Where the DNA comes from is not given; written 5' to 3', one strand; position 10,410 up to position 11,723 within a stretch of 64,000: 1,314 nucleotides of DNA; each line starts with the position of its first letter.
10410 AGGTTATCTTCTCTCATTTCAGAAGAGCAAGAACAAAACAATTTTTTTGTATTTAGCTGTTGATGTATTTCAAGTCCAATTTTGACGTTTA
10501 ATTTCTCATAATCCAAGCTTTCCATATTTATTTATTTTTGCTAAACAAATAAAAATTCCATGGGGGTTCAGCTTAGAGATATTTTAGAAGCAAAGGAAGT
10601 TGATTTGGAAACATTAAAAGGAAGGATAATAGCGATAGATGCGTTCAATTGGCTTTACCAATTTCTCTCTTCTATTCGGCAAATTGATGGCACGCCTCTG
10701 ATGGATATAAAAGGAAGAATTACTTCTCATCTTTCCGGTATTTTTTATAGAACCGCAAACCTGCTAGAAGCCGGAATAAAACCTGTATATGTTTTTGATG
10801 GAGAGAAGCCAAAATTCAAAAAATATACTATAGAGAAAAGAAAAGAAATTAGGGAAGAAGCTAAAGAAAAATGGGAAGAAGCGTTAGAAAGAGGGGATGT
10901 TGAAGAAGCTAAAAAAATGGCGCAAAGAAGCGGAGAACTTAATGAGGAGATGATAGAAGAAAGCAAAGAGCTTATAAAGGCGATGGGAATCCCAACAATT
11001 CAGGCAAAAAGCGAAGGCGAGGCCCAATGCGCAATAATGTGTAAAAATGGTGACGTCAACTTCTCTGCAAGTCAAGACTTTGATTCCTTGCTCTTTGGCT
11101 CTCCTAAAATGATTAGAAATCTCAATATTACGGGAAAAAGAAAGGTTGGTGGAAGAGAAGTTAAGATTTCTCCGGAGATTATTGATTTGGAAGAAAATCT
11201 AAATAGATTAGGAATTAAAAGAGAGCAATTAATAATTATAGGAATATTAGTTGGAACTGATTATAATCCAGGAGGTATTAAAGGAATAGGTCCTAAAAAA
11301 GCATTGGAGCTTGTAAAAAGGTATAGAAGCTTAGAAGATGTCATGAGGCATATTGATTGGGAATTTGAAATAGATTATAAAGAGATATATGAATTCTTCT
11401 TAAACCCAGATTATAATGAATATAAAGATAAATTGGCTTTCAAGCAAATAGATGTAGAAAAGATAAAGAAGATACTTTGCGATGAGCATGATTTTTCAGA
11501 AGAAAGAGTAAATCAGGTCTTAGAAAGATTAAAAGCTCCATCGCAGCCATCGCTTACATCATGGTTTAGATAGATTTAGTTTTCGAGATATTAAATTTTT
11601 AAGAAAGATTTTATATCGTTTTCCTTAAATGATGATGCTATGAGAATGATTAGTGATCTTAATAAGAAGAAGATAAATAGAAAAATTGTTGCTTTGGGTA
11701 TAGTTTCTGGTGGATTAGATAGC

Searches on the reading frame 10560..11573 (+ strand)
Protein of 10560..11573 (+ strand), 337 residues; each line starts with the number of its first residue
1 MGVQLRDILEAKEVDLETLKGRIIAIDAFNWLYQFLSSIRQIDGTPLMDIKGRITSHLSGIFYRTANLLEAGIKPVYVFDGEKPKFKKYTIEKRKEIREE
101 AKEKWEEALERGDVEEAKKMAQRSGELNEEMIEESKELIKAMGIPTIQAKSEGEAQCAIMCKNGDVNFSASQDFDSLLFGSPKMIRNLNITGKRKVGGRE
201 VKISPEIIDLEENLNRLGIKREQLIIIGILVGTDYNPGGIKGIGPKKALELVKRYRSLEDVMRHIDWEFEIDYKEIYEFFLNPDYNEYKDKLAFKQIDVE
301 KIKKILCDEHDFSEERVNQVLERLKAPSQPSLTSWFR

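Call 9: search_protein_families(library=pfam, proteins=[window:10560-11573:+], max_evalue=0.001)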
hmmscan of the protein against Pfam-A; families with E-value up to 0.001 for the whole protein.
window:10560-11573:+ (337 aa): 4 families
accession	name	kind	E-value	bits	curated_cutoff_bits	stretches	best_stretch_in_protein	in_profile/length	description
PF00867.23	XPG_I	-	5.5e-27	94.5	24.9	1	143-234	1-89/89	XPG I-region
PF00752.23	XPG_N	-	9.1e-24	84.3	22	1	3-101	3-101/101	XPG N-terminal domain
PF01367.25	5_3_exonuc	-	1.3e-06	29.3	40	1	236-271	19-51/97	5'-3' exonuclease, C-terminal SAM fold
PF14520.12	HHH_5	-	0.00051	20.9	27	0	239-263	6-31/57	Helix-hairpin-helix domain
